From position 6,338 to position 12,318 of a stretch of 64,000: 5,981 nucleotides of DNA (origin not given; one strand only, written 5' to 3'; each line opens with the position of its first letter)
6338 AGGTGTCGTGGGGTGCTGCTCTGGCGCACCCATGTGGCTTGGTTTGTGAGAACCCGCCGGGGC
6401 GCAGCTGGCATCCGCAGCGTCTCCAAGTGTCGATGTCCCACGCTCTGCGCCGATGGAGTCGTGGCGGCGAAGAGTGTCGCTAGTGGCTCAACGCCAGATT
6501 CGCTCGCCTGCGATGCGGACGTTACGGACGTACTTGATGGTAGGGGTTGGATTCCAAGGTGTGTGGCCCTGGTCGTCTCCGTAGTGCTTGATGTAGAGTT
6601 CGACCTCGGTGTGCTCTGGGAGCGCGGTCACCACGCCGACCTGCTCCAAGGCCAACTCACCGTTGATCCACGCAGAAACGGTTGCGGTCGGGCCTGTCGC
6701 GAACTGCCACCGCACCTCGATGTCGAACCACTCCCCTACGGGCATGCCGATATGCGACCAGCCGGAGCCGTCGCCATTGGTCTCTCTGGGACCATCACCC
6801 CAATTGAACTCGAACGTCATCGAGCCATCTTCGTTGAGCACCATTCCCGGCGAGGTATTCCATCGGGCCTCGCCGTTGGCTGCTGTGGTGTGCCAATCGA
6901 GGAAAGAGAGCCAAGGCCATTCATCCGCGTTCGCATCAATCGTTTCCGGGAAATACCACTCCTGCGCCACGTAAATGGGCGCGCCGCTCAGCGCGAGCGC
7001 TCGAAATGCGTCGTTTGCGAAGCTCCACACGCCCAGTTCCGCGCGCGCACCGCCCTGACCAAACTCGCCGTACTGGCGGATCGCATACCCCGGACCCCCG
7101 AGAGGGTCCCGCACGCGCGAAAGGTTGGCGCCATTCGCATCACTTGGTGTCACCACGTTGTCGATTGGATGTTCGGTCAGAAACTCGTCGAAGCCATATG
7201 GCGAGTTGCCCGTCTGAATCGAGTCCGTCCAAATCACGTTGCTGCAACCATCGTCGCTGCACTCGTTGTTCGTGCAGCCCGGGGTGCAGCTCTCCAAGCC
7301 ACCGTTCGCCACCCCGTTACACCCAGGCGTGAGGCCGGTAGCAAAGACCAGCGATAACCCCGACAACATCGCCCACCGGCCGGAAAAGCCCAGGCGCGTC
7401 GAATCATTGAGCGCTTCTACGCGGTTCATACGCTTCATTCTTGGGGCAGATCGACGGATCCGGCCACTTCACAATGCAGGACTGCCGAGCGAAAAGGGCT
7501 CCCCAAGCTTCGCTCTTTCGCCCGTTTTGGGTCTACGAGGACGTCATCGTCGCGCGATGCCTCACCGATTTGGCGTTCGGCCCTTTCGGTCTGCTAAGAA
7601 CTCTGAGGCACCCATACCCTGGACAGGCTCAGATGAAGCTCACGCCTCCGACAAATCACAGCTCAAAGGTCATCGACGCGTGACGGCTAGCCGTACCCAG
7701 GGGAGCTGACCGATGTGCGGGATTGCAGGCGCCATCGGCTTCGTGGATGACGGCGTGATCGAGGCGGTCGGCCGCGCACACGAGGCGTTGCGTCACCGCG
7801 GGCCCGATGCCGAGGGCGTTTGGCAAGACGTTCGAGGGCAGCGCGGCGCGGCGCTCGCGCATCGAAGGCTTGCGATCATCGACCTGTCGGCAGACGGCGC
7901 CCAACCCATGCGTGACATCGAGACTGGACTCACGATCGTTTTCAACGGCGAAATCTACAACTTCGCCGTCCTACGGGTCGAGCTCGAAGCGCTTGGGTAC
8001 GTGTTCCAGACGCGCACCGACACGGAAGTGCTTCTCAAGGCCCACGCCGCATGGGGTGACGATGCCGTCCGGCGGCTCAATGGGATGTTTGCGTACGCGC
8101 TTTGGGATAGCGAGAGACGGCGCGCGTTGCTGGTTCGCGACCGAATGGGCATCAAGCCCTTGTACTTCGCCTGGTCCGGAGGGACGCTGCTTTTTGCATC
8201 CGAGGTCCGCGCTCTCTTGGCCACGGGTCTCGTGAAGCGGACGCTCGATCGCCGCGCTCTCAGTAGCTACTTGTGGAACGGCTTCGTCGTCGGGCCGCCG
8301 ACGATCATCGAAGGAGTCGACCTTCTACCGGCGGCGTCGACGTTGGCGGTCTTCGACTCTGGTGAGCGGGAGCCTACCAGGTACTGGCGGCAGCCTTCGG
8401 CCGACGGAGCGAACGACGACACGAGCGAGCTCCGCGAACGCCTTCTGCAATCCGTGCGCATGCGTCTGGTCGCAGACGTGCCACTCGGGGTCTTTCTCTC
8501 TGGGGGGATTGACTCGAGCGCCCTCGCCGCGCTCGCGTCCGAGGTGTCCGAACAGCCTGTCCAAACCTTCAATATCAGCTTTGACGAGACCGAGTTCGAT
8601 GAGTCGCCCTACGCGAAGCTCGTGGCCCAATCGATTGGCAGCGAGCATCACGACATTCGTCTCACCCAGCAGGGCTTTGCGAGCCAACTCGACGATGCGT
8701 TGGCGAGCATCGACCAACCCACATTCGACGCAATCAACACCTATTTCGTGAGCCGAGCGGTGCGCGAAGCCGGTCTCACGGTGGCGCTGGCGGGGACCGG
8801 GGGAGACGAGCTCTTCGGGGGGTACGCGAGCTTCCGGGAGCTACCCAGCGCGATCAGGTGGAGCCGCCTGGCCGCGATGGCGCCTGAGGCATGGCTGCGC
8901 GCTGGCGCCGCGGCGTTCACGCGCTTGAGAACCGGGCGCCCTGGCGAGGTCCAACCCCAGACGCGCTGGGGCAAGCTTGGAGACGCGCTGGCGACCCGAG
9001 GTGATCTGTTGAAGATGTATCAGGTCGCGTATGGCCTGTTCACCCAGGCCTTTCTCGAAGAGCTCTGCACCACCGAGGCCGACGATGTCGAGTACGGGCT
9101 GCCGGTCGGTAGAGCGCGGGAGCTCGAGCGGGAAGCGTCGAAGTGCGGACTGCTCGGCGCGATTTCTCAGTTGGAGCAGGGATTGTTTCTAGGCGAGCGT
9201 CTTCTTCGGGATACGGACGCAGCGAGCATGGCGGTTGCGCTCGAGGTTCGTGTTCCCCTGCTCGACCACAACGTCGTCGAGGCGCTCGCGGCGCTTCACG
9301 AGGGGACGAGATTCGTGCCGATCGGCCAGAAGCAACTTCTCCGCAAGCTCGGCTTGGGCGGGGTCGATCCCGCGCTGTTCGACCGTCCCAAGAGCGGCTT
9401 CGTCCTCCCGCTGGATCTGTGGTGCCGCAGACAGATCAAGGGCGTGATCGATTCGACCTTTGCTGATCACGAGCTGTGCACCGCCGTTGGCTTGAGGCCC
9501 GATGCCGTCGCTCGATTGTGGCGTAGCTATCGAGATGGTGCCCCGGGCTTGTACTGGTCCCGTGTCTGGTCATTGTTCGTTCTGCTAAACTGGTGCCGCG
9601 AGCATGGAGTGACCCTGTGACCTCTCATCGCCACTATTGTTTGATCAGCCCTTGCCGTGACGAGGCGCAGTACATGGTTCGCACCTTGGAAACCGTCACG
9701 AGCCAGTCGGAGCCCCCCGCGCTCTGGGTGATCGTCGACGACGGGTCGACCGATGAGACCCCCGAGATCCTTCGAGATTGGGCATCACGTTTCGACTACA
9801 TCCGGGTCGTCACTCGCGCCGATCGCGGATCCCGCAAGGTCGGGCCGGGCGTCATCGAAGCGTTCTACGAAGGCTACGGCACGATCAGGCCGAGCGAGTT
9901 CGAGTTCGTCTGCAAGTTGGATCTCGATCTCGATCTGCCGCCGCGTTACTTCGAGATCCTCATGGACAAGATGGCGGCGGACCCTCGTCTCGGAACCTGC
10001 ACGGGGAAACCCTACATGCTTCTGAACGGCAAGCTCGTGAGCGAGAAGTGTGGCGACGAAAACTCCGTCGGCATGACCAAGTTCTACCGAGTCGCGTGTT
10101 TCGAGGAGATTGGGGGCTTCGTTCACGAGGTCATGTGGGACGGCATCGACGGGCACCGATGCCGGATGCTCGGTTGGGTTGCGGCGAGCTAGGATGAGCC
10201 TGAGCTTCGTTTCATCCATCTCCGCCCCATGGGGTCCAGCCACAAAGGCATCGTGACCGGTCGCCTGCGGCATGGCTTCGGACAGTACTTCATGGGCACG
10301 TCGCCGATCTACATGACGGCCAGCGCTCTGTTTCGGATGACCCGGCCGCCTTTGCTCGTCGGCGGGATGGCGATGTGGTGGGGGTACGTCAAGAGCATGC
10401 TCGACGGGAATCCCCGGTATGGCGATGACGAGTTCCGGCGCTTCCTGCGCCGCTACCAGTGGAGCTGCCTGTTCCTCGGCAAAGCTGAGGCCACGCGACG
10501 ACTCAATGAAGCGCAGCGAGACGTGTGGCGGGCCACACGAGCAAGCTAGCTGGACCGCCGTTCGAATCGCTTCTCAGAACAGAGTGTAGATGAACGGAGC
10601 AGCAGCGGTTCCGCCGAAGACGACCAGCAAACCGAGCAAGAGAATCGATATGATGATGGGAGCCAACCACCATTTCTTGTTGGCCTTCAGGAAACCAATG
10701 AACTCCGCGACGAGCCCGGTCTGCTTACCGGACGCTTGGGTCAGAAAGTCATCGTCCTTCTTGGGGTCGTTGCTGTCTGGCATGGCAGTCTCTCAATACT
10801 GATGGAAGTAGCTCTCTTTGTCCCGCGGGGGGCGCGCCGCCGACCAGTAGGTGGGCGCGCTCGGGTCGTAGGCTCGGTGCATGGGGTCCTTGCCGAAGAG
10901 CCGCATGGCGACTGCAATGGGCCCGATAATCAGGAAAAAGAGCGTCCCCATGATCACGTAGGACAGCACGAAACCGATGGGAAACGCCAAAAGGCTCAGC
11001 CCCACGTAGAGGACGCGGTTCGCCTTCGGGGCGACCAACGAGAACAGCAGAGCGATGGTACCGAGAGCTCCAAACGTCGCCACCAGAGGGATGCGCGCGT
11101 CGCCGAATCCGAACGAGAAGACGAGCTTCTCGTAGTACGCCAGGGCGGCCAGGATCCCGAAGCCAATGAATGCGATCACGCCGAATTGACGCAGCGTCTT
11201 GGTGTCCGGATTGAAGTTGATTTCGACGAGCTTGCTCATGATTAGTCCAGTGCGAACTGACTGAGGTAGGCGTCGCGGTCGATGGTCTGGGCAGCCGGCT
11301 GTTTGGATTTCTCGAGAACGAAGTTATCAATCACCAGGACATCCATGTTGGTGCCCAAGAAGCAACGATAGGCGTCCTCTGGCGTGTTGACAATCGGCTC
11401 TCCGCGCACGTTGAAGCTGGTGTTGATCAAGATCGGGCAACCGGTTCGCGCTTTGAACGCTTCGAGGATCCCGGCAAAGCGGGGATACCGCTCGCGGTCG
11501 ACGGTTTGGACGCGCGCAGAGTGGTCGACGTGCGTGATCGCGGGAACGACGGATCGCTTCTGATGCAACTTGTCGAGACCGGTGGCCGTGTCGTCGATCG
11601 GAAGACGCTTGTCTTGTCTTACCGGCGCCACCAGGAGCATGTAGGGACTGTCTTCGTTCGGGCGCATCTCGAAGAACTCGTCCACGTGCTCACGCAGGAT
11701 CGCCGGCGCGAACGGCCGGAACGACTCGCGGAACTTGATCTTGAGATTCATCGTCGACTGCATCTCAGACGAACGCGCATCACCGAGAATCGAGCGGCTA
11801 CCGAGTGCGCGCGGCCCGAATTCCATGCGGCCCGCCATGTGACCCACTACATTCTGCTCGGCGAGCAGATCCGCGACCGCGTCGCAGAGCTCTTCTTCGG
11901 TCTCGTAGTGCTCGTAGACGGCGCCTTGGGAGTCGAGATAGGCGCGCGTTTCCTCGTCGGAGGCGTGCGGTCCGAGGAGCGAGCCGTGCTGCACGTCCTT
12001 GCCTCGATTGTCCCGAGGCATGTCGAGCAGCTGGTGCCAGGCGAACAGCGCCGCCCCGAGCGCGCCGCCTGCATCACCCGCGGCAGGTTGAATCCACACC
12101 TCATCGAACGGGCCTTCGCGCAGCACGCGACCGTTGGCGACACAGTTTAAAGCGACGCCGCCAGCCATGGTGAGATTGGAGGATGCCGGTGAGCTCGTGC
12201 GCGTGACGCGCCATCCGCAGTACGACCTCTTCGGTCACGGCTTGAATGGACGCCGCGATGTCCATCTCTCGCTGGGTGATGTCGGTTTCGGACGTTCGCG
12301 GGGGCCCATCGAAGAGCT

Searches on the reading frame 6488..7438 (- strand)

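Call 45: search_protein_families(library=pfam, proteins=[window:6488-7438:-], max_evalue=0.01)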
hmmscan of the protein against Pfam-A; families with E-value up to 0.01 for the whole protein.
window:6488-7438:- (316 aa): 1 family
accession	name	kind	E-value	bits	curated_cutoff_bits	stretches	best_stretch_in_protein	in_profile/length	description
PF14099.13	Polysacc_lyase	-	7e-05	23.2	29.9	1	102-270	17-178/210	Polysaccharide lyase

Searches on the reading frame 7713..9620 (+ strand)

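Call 11: search_protein_families(library=pfam, proteins=[window:7713-9620:+], max_evalue=0.01)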
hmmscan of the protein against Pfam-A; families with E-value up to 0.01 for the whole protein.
window:7713-9620:+ (635 aa): 6 families
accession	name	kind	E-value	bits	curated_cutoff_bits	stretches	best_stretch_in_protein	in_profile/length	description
PF00733.27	Asn_synthase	-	2.7e-75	254.7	21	1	239-627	1-352/354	Asparagine synthase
PF13537.11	GATase_7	-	1.5e-43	148.1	25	1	50-170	1-123/123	Glutamine amidotransferase domain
PF13522.11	GATase_6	-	1.9e-43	148.1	27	1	31-164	1-130/130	Glutamine amidotransferase domain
PF06508.19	QueC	-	0.0041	17.1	22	1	260-333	4-78/210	Queuosine biosynthesis protein QueC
PF02540.23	NAD_synthase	-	0.0045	16.6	21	1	244-325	9-91/242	NAD synthase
PF12481.13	DUF3700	-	0.0047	16.9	27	0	116-168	123-175/228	Aluminium induced protein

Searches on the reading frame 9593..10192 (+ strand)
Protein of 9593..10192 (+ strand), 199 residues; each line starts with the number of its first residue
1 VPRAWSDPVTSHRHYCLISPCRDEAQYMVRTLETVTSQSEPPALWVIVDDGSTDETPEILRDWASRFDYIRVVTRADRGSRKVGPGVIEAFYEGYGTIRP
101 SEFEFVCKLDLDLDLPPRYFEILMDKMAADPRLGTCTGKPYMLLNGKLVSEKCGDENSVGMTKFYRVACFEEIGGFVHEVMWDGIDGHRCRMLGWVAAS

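Call 11: search_protein_families(library=pfam, proteins=[window:9593-10192:+], max_evalue=0.01)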
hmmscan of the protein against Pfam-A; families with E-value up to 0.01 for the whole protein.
window:9593-10192:+ (199 aa): 2 families
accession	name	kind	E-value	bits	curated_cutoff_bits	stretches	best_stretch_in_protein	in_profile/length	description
PF00535.33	Glycos_transf_2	-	1.5e-12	48.2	23.3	1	17-137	2-113/168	Glycosyl transferase family 2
PF13641.12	Glyco_tranf_2_3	-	0.00057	20.4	27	1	16-148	4-131/230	Glycosyltransferase like family 2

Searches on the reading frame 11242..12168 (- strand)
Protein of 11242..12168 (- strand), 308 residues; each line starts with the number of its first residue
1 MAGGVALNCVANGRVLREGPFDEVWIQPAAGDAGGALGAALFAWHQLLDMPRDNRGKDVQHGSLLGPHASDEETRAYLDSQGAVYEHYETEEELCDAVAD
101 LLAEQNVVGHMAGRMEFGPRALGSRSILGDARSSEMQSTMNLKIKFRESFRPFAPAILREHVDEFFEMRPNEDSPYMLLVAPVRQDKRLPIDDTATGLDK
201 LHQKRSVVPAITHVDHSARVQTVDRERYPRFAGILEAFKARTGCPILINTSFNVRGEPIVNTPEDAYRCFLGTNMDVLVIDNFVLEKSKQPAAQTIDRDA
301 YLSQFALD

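Call 11: search_protein_families(library=pfam, proteins=[window:11242-12168:-], max_evalue=0.01)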
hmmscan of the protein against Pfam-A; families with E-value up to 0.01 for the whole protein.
window:11242-12168:- (308 aa): 2 families
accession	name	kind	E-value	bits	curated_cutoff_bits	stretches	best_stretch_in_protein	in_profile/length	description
PF16861.10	Carbam_trans_C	-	4e-70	235.2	27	1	99-287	1-170/170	Carbamoyltransferase C-terminus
PF02543.21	Carbam_trans_N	-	3.6e-15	56.7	24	1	1-41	306-346/346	Carbamoyltransferase N-terminus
